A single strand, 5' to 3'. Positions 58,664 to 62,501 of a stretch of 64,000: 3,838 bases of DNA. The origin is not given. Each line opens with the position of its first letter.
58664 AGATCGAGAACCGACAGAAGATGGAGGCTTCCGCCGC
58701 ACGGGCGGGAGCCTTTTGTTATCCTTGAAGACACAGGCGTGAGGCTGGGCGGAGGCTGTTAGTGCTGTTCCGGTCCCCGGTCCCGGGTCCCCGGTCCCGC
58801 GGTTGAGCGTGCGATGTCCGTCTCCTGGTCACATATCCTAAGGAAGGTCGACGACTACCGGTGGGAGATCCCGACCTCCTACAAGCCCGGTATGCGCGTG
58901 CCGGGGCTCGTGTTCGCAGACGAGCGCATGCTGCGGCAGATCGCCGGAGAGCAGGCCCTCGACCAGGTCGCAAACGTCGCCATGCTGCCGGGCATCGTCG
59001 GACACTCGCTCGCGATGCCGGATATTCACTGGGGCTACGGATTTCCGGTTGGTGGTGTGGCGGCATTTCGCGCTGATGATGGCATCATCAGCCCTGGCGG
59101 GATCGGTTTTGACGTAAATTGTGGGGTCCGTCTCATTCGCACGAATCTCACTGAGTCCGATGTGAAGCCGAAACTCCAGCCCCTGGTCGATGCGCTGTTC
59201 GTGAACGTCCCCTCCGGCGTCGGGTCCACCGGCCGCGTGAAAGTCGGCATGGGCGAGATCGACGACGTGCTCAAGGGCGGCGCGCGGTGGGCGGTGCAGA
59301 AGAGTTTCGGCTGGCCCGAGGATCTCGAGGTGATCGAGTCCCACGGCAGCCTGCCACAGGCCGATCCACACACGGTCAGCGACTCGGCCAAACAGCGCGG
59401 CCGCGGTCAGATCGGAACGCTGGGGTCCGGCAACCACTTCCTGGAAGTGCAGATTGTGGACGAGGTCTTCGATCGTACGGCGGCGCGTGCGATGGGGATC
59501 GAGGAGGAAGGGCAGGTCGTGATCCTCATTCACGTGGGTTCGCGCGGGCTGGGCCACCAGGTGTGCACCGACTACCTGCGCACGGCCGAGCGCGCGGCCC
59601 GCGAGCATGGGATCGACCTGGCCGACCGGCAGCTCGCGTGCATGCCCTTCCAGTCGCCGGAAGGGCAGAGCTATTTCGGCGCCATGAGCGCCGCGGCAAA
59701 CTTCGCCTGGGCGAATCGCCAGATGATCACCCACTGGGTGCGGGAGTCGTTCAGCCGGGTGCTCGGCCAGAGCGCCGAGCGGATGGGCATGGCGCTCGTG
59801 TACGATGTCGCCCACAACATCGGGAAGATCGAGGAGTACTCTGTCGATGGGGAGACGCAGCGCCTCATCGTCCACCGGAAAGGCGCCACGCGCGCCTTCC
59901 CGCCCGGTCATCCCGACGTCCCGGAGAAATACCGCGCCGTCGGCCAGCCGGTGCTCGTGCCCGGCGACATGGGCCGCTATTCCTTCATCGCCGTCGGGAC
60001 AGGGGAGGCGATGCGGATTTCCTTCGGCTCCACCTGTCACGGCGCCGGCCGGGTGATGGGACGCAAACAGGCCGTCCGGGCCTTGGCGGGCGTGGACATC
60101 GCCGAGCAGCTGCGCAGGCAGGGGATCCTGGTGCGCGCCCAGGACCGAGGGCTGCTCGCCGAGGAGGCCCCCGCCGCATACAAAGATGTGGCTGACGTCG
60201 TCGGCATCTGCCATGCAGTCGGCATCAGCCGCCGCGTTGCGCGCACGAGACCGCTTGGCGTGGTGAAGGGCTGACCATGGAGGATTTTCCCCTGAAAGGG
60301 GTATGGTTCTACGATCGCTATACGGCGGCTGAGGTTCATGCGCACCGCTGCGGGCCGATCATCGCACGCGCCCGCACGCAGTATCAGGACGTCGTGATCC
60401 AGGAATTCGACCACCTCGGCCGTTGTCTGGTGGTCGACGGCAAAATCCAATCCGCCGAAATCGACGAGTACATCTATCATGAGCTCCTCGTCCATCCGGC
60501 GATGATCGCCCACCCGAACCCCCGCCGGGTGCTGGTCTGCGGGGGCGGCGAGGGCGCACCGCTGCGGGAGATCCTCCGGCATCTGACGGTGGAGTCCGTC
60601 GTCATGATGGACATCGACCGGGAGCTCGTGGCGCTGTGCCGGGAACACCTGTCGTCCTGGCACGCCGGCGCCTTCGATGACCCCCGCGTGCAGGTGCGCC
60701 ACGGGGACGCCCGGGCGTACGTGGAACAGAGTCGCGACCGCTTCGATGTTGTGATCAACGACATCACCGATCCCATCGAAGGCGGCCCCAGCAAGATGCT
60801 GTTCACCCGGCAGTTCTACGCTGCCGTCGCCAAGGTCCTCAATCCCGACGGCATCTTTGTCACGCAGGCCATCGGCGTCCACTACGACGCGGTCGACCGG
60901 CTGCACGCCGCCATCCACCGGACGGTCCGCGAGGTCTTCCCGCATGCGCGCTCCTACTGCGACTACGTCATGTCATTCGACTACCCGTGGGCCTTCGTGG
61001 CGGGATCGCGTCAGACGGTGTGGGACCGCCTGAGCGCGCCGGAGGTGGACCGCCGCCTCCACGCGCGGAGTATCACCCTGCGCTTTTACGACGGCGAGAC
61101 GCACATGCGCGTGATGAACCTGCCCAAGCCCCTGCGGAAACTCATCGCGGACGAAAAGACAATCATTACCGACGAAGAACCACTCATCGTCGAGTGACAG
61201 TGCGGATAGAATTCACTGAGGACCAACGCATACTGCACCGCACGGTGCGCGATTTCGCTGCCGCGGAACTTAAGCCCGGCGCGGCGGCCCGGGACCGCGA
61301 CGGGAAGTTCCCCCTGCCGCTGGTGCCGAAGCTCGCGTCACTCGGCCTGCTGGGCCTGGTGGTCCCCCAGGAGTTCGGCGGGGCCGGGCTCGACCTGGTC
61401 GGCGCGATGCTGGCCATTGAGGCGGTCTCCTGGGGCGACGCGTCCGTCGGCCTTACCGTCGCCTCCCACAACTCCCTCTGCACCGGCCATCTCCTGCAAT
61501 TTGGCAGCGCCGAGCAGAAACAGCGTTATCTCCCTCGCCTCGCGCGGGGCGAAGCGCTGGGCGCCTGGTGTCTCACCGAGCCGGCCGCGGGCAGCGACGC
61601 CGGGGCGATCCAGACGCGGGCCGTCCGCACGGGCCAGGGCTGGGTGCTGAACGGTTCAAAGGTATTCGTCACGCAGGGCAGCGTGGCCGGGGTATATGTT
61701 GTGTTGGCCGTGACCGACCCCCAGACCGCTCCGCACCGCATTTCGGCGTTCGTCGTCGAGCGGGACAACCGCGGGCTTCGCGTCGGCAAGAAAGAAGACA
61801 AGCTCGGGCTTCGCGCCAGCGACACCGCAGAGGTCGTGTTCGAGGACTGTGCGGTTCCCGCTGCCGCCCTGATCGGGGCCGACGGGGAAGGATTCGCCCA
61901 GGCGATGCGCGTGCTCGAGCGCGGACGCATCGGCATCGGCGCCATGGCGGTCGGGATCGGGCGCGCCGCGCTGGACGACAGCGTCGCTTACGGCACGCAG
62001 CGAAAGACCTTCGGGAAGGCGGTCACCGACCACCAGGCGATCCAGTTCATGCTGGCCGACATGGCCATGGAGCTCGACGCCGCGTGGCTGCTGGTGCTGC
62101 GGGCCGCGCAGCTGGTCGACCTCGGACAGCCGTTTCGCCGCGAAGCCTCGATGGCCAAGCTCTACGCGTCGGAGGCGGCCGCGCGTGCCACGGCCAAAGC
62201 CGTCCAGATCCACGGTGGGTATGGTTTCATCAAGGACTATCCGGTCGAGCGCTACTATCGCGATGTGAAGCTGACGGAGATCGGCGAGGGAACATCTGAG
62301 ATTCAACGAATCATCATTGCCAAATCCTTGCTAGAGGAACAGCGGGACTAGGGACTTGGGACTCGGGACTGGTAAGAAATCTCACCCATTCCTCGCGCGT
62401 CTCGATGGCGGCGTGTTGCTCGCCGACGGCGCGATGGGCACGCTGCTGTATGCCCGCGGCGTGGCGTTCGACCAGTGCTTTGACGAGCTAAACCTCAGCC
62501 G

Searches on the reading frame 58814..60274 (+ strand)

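Call 77: search_protein_families(library=pfam, proteins=[window:58814-60274:+], max_evalue=0.00001)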
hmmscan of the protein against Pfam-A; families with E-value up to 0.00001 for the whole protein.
window:58814-60274:+ (486 aa): 1 family
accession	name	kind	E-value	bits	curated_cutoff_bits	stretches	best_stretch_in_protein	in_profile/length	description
PF01139.22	RtcB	-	2.6e-177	590.7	27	1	51-486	1-426/426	tRNA-splicing ligase RtcB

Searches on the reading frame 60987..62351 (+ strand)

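Call 77: search_protein_families(library=pfam, proteins=[window:60987-62351:+], max_evalue=0.00001)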
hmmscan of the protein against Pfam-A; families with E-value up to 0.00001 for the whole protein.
window:60987-62351:+ (454 aa): 4 families
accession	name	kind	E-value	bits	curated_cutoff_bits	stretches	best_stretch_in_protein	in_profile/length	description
PF00441.29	Acyl-CoA_dh_1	-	9.4e-52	175.6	22.4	1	300-449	1-150/150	Acyl-CoA dehydrogenase, C-terminal domain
PF02771.21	Acyl-CoA_dh_N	-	1.1e-35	122.8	22.9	1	77-189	1-113/113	Acyl-CoA dehydrogenase, N-terminal domain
PF08028.16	Acyl-CoA_dh_2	-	2.5e-27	96.2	22.7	1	315-431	1-127/134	Acyl-CoA dehydrogenase, C-terminal domain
PF02770.24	Acyl-CoA_dh_M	-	6.2e-25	87.6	33.3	1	194-288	2-97/97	Acyl-CoA dehydrogenase, middle domain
